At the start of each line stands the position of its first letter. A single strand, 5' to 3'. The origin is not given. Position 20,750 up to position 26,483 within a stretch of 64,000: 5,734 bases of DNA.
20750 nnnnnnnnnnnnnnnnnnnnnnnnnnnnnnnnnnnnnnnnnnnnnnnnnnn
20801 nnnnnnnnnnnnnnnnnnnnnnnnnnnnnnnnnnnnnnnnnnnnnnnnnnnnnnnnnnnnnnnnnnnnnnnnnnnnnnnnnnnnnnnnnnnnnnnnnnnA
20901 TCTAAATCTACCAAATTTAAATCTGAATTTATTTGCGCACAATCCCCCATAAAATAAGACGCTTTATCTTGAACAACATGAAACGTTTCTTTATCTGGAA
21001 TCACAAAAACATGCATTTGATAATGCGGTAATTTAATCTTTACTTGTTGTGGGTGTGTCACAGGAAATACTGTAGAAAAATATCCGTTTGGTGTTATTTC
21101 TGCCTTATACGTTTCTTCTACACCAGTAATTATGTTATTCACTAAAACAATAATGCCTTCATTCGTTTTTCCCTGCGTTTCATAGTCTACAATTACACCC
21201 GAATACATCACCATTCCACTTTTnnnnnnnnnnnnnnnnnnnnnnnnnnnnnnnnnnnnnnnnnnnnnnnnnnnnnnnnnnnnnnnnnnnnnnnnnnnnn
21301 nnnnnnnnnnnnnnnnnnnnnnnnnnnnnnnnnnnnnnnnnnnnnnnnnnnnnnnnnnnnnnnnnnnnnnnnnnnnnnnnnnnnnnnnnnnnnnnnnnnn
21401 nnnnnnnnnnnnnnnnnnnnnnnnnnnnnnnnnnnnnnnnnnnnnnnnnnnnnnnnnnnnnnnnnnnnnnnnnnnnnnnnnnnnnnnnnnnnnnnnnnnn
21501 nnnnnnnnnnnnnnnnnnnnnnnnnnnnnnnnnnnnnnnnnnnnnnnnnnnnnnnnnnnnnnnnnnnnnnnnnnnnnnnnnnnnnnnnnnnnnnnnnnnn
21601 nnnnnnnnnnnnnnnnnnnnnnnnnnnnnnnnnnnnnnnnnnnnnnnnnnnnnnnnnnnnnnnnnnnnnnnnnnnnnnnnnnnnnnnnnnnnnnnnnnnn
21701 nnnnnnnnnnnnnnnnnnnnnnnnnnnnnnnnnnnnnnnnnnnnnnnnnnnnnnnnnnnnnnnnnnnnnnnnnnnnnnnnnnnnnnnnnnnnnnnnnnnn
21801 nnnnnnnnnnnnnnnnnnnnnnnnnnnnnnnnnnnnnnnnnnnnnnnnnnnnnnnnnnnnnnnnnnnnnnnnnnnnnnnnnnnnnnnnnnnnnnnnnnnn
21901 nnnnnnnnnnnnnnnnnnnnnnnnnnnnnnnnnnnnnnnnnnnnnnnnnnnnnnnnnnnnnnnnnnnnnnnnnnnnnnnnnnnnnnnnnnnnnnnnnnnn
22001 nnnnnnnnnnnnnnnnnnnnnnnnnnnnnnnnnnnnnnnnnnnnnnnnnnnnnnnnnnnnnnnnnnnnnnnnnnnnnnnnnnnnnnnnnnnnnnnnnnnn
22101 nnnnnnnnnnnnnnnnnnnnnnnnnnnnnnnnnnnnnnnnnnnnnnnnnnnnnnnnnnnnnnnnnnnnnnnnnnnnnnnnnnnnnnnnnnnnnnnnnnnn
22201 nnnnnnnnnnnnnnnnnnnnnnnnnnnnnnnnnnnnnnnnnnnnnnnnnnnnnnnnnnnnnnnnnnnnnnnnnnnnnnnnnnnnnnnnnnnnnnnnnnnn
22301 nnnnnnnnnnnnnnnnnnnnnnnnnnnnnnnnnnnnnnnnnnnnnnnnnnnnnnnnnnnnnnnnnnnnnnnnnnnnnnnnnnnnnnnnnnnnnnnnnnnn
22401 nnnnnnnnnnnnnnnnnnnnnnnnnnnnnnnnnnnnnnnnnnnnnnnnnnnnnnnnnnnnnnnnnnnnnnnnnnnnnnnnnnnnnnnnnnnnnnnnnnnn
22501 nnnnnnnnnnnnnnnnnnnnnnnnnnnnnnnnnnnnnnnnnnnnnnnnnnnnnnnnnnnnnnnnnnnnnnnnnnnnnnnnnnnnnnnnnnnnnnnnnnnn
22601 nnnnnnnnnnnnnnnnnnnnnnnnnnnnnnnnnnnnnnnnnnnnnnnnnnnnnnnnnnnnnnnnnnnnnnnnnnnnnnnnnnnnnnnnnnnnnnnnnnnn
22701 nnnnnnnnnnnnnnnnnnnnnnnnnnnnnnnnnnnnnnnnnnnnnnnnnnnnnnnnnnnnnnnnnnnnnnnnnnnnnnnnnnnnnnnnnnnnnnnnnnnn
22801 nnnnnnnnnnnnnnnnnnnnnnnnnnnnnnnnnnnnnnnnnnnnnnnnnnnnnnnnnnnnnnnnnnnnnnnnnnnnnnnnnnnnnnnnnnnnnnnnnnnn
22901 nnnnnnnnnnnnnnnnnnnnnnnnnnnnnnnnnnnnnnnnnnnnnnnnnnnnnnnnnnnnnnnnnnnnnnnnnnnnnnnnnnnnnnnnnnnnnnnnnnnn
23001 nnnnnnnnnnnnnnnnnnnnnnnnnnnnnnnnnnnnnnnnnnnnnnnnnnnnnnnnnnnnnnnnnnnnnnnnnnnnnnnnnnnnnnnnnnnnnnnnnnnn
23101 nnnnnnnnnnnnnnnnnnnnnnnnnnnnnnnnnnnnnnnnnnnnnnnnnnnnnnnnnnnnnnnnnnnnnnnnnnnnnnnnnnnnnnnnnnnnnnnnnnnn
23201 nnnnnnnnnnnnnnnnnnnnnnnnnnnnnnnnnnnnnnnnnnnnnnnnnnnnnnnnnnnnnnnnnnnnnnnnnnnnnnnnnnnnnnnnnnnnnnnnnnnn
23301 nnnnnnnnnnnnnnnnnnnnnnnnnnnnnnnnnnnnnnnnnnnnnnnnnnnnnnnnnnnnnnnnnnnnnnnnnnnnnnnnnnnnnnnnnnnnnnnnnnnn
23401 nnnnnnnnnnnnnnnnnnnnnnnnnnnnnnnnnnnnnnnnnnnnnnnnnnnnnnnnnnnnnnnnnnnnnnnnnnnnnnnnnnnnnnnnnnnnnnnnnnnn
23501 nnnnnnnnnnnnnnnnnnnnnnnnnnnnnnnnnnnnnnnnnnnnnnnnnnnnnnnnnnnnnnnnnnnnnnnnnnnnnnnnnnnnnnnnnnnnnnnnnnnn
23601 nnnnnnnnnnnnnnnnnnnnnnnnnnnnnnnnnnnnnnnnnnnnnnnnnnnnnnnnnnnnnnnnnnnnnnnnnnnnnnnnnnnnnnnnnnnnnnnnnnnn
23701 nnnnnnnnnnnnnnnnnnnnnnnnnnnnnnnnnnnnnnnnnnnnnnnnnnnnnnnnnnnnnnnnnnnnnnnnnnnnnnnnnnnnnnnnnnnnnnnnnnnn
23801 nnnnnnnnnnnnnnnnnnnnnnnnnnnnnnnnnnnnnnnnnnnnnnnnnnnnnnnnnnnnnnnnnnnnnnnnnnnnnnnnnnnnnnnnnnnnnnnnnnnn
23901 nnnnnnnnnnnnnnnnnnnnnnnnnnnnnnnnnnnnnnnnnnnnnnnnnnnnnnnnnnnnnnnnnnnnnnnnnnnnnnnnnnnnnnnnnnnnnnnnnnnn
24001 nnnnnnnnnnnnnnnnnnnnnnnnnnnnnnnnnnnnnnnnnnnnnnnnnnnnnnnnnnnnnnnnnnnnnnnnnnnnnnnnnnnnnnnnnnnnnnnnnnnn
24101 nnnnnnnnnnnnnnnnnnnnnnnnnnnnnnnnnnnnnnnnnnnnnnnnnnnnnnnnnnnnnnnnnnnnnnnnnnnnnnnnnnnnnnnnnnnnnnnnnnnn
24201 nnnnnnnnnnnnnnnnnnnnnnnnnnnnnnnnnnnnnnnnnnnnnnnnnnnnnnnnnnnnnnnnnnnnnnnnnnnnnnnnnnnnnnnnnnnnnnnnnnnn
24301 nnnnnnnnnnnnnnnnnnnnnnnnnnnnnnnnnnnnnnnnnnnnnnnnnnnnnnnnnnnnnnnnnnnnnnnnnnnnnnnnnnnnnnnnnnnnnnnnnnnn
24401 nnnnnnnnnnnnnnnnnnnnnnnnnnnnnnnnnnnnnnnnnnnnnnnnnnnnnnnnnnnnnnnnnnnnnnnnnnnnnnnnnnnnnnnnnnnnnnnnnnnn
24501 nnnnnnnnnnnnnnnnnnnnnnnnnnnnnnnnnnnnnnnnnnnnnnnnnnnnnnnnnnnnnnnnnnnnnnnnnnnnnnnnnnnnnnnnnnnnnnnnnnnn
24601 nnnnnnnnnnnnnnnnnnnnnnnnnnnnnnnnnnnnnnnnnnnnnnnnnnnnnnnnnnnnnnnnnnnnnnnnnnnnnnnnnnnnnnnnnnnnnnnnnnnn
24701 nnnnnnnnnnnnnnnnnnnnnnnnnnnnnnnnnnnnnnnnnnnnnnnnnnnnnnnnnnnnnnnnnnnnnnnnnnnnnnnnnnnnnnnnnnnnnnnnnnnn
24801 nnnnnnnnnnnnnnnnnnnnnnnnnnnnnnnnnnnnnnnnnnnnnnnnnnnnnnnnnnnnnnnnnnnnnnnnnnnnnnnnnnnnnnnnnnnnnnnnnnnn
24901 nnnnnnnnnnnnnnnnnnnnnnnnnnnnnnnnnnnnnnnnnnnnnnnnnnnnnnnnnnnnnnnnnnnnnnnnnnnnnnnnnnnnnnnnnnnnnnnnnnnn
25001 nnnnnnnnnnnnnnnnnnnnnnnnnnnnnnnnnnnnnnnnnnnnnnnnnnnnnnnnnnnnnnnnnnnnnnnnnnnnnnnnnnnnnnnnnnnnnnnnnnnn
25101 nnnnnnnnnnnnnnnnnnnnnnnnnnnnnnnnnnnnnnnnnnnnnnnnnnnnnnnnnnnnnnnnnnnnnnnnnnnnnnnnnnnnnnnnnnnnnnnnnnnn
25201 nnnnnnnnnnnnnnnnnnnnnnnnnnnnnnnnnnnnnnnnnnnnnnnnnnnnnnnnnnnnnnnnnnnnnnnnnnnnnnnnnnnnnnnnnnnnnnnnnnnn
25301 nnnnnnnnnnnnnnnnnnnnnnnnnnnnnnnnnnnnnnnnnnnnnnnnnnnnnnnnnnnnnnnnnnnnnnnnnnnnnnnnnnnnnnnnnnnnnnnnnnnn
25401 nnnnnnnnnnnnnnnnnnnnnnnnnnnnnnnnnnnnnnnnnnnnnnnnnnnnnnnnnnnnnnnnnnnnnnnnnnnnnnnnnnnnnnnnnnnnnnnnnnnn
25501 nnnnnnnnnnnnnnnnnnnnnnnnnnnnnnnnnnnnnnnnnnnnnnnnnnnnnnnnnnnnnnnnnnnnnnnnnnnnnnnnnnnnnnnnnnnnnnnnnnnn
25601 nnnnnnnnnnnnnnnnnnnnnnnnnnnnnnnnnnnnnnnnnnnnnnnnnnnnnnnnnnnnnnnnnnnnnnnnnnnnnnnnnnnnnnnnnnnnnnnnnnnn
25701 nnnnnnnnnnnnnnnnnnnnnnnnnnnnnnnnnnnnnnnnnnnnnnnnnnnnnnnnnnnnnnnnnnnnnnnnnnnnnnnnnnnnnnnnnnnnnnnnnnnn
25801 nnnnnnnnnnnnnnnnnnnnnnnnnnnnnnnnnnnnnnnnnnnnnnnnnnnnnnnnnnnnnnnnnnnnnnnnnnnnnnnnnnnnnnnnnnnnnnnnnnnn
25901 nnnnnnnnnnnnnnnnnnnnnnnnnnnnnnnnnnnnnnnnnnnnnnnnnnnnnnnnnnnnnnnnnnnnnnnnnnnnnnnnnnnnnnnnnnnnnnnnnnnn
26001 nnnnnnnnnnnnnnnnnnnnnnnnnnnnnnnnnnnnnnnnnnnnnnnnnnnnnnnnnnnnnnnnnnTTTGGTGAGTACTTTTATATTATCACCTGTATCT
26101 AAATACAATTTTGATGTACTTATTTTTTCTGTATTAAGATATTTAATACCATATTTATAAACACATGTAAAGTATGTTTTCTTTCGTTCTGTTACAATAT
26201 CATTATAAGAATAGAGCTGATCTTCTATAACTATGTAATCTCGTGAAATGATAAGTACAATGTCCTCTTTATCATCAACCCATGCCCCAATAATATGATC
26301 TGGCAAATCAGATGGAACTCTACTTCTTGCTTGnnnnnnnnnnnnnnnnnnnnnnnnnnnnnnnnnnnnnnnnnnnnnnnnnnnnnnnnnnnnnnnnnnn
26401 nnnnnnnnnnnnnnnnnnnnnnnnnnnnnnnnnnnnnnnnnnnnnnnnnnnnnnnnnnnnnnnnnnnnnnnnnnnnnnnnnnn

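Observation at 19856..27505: Candidate undescribed envelope signalling/redox system: six genes assembled from three shuffled domains around a LytS/LytTR pair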

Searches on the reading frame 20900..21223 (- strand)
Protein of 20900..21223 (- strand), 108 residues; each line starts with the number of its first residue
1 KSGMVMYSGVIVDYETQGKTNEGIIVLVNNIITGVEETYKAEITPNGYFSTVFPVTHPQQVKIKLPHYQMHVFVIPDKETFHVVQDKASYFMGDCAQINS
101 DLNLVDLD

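Call 45: search_protein_families(library=pfam, proteins=[window:20900-21223:-], max_evalue=10)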
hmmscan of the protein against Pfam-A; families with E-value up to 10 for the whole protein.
seq(108 aa): 0 families

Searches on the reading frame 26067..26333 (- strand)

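Call 45: search_protein_families(library=pfam, proteins=[window:26067-26333:-], max_evalue=10)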
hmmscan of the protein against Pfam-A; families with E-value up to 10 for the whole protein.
seq(89 aa): 3 families
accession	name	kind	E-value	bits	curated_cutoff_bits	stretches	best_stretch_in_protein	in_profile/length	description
PF04500.22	FLYWCH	-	0.028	15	23.6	1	31-61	8-36/62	FLYWCH zinc finger domain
PF05584.17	Sulfolobus_pRN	-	0.064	13.8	20.8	1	22-75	7-59/72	Sulfolobus plasmid regulatory protein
PF12208.14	DUF3601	-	0.16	12.6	22.3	1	30-80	6-57/79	Domain of unknown function (DUF3601)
